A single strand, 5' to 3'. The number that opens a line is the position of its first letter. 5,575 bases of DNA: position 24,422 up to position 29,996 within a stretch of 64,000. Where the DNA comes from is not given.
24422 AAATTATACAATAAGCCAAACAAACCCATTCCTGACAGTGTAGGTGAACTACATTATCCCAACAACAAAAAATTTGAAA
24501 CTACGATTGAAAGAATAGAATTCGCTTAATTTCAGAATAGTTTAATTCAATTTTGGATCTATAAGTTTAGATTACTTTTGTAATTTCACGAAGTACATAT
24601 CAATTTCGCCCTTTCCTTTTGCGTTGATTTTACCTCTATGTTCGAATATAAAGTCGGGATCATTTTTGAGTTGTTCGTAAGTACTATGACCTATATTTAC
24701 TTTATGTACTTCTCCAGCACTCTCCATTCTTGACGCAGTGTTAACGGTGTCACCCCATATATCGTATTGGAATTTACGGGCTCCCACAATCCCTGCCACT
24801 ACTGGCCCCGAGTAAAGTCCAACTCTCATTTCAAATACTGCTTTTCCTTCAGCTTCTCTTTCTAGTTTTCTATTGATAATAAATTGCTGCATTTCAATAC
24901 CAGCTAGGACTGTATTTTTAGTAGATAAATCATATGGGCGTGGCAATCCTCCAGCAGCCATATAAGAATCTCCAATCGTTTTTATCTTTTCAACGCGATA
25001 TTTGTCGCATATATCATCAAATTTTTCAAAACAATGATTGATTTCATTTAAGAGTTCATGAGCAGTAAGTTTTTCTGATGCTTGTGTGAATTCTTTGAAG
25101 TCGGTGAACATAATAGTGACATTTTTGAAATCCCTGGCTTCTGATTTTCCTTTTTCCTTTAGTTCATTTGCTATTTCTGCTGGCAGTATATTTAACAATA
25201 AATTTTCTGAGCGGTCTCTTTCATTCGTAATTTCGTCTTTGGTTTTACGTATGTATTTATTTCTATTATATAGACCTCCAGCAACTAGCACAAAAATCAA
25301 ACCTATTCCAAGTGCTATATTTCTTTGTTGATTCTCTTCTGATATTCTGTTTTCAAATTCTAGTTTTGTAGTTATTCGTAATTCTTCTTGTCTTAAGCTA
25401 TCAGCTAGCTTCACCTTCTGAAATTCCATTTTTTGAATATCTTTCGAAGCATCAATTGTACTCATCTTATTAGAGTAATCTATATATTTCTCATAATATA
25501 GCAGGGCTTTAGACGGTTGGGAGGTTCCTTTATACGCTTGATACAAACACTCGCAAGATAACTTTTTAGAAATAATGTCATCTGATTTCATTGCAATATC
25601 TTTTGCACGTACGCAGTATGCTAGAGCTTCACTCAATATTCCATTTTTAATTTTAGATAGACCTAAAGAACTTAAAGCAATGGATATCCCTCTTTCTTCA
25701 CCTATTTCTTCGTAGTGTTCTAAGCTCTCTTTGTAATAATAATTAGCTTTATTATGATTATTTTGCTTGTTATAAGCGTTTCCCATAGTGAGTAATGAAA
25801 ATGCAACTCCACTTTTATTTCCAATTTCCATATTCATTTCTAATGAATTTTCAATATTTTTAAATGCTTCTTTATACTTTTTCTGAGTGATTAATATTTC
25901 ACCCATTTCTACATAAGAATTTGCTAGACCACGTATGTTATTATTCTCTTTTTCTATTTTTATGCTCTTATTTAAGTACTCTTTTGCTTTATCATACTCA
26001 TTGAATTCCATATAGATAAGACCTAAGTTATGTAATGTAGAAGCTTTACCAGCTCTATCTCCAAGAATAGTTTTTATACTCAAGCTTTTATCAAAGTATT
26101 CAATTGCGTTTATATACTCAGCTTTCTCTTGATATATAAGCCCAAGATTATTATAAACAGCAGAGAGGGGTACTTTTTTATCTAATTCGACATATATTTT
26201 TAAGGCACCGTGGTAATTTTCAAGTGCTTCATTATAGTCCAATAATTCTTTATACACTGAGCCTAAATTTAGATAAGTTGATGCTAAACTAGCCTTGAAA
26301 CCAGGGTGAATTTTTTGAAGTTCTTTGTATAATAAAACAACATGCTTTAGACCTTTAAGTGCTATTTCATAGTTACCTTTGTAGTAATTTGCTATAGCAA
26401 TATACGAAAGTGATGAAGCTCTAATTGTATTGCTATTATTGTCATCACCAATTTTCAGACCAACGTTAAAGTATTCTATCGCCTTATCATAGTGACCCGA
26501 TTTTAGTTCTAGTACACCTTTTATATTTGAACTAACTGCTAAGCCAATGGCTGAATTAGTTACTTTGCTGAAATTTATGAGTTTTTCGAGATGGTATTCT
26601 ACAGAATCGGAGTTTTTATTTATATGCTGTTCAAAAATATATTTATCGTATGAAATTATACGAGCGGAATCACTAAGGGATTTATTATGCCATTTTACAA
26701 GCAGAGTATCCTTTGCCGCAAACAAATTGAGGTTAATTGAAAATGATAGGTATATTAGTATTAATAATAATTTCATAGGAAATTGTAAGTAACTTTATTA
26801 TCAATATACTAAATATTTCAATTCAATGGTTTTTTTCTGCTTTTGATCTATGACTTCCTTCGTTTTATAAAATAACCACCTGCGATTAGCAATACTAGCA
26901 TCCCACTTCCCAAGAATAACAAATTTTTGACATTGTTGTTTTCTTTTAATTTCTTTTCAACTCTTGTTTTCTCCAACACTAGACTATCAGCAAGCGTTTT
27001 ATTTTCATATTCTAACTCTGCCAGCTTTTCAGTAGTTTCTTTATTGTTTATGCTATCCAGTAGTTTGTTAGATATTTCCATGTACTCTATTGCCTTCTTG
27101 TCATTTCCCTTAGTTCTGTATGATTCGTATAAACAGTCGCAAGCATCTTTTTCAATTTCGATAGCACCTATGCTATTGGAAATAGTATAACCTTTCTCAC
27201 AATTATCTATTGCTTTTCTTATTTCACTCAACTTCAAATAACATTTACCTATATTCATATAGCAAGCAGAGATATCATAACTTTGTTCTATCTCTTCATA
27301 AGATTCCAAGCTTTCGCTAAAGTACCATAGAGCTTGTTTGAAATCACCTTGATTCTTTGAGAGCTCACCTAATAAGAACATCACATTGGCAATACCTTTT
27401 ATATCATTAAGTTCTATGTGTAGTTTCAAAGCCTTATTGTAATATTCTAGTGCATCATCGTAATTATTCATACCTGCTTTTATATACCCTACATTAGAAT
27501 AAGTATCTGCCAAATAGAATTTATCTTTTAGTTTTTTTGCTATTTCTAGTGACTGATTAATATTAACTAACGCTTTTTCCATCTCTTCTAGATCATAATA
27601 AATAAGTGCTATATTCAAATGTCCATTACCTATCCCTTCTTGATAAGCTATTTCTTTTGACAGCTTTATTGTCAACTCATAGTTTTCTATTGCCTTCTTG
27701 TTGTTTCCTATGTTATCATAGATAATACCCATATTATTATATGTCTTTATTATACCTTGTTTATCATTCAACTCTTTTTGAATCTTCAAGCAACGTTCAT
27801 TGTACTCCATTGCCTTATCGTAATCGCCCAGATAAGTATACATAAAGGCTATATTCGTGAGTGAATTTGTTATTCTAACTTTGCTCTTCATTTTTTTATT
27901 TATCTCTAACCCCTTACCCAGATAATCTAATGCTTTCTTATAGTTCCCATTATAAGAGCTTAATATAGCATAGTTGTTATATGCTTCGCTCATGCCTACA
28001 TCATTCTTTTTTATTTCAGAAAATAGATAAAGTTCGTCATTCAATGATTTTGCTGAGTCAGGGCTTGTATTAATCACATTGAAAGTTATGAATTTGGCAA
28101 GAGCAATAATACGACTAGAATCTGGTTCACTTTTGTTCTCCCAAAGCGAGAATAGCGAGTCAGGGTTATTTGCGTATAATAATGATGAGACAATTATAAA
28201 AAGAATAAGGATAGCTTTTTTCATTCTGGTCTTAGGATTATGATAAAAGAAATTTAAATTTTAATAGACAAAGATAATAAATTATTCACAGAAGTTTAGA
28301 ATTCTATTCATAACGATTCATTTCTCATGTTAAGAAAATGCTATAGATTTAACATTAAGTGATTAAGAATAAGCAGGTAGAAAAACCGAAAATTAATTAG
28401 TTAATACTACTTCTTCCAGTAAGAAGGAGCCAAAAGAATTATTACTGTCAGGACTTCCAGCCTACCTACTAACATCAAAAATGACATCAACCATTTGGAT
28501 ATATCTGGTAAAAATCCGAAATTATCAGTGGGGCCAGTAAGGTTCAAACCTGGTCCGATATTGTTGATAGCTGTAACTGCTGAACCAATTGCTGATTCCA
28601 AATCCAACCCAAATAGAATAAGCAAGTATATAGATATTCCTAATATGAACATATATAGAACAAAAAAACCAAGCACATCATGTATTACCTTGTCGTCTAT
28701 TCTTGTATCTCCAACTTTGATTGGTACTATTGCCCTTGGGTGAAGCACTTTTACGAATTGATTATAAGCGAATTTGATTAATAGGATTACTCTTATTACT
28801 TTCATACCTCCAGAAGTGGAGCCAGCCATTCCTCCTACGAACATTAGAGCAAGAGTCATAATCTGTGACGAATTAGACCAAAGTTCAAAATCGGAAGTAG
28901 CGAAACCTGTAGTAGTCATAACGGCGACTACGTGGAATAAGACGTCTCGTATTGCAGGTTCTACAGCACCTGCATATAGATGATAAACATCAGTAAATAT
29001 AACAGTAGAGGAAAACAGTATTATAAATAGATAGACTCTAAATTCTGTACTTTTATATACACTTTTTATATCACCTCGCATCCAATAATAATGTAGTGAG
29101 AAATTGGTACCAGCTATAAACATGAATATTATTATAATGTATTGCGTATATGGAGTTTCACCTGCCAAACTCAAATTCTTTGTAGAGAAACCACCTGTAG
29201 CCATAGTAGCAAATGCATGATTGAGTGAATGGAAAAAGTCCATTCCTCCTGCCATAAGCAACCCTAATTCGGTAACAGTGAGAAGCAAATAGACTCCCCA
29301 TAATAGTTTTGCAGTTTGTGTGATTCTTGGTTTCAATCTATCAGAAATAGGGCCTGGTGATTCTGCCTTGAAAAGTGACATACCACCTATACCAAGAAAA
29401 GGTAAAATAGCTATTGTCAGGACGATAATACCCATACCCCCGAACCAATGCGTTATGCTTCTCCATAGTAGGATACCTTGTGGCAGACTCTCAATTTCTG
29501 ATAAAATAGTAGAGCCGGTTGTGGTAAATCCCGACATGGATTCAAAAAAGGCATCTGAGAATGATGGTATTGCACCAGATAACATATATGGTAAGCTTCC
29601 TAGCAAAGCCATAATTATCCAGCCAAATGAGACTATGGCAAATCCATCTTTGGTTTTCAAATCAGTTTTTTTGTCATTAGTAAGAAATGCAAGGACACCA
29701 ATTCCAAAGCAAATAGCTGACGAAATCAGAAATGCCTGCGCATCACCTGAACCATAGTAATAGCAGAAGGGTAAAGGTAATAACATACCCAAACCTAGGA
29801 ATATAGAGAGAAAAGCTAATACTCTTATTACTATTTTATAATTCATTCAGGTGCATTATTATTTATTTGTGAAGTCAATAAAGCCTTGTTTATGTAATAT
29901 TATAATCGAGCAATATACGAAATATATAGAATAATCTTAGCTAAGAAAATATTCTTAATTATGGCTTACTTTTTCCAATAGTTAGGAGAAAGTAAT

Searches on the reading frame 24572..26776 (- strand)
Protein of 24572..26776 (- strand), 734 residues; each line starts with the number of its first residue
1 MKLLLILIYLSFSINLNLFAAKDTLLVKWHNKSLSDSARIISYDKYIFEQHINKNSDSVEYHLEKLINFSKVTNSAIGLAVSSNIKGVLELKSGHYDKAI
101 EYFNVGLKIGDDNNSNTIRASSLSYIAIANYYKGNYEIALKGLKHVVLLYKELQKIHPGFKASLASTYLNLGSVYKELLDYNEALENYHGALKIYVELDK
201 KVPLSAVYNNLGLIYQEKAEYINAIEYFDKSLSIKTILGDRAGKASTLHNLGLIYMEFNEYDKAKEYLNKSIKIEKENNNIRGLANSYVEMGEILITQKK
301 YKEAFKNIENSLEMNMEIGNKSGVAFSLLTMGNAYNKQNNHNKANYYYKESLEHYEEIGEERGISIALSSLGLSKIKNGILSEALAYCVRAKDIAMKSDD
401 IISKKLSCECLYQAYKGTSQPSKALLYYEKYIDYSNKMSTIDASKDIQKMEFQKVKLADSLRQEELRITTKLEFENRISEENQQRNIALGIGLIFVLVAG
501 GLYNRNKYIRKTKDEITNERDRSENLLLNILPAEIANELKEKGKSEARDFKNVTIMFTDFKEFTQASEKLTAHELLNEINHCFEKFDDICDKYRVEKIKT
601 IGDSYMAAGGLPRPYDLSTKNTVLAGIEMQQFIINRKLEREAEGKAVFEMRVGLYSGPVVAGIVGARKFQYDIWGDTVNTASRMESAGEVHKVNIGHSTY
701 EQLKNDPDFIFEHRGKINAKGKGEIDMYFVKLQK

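Call 55: search_protein_families(library=ncbifam, proteins=[window:24572-26776:-], max_evalue=0.00001)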
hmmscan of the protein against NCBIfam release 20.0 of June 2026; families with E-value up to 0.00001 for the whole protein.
window:24572-26776:- (734 aa): 10 families
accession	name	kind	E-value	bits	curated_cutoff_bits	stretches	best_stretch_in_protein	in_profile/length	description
NF053520.1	HK_Porph_FimS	equivalog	1.9e-28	99.2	600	2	127-281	91-240/618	sensor histidine kinase FimS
NF041717.1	HaaA_phane_TPR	equivalog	9.6e-21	73.6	1125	0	62-153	735-825/882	cyclophane-containing RiPP biosynthesis TPR protein HaaT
NF053617.1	SARPRegAfsRStmc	equivalog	1.2e-19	69.8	1430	2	167-314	738-885/986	SARP-family global regulator AfsR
NF052312.1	T9SS_PorW_SprE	equivalog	1.7e-12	46.8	250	1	206-282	291-366/716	type IX secretion system periplasmic lipoprotein PorW/SprE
TIGR02521.1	type_IV_pilW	equivalog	1.8e-09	37.5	154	1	163-321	63-215/234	type IV pilus biogenesis/stability protein PilW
NF040959.1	MamA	equivalog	1.7e-08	34.2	200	0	210-353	76-201/204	magnetosome protein MamA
NF002725.1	PRK02603.1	equivalog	2.8e-08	34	143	0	208-277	38-104/173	photosystem I assembly protein Ycf3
TIGR02917.1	PEP_TPR_lipo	equivalog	6.1e-08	31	312.2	0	184-282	782-874/899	XrtA/PEP-CTERM system TPR-repeat protein PrsT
TIGR00540.1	TPR_hemY_coli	hypoth_equivalog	7.5e-07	28.2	142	0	244-294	325-375/385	heme biosynthesis-associated TPR protein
TIGR02795.1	tol_pal_ybgF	equivalog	3.7e-06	27.5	90.1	0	284-356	38-107/119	tol-pal system protein YbgF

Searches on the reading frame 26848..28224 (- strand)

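Call 55: search_protein_families(library=ncbifam, proteins=[window:26848-28224:-], max_evalue=0.00001)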
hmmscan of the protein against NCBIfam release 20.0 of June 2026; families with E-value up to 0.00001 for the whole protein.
window:26848-28224:- (458 aa): 9 families
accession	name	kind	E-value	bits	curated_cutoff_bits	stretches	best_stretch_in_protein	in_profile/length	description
NF053520.1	HK_Porph_FimS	equivalog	2.6e-38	131.7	600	2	6-258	8-263/618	sensor histidine kinase FimS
NF041717.1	HaaA_phane_TPR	equivalog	3e-20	71.9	1125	2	67-193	741-866/882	cyclophane-containing RiPP biosynthesis TPR protein HaaT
NF053617.1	SARPRegAfsRStmc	equivalog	1.8e-14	52.7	1430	2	56-231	753-928/986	SARP-family global regulator AfsR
NF002725.1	PRK02603.1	equivalog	4.8e-14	52.7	143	1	133-192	49-105/173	photosystem I assembly protein Ycf3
NF047558.1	TPR_END_plus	domain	2.7e-09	36.8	32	0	81-117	1-37/56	TPR end-of-group domain-containing protein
NF040586.1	FxSxx_TPR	equivalog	6.5e-09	34.8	300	1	76-266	511-709/830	FxSxx-COOH system tetratricopeptide repeat protein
TIGR02521.1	type_IV_pilW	equivalog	1.2e-08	34.9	154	0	198-343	30-159/234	type IV pilus biogenesis/stability protein PilW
NF040959.1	MamA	equivalog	1.6e-07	31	200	1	124-303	42-197/204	magnetosome protein MamA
NF052312.1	T9SS_PorW_SprE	equivalog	4.7e-07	28.9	250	1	67-268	167-357/716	type IX secretion system periplasmic lipoprotein PorW/SprE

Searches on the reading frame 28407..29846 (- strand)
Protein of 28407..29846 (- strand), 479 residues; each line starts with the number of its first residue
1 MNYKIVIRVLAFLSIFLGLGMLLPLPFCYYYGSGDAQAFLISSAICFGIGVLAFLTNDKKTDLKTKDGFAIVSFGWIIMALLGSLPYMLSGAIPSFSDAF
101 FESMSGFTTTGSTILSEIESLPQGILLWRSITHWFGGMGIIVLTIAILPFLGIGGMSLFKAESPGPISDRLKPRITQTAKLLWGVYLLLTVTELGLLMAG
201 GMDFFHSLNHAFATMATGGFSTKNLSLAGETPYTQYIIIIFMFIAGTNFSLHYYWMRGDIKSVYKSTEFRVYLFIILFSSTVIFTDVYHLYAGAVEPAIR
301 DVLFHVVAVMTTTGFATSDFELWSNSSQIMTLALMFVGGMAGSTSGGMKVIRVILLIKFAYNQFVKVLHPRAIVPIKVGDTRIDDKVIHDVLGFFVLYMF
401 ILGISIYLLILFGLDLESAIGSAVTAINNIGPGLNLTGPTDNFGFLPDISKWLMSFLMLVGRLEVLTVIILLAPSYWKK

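Call 55: search_protein_families(library=ncbifam, proteins=[window:28407-29846:-], max_evalue=0.00001)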
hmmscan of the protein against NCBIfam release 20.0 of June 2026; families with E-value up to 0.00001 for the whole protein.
window:28407-29846:- (479 aa): 2 families
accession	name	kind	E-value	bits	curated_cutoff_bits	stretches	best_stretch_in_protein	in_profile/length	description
NF008020.0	PRK10750.1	equivalog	5.5e-111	372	866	1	1-478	1-482/483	Trk system potassium transporter TrkH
TIGR00933.1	2a38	subfamily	8.5e-90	301.6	331.15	1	82-462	1-391/391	TrkH family potassium uptake protein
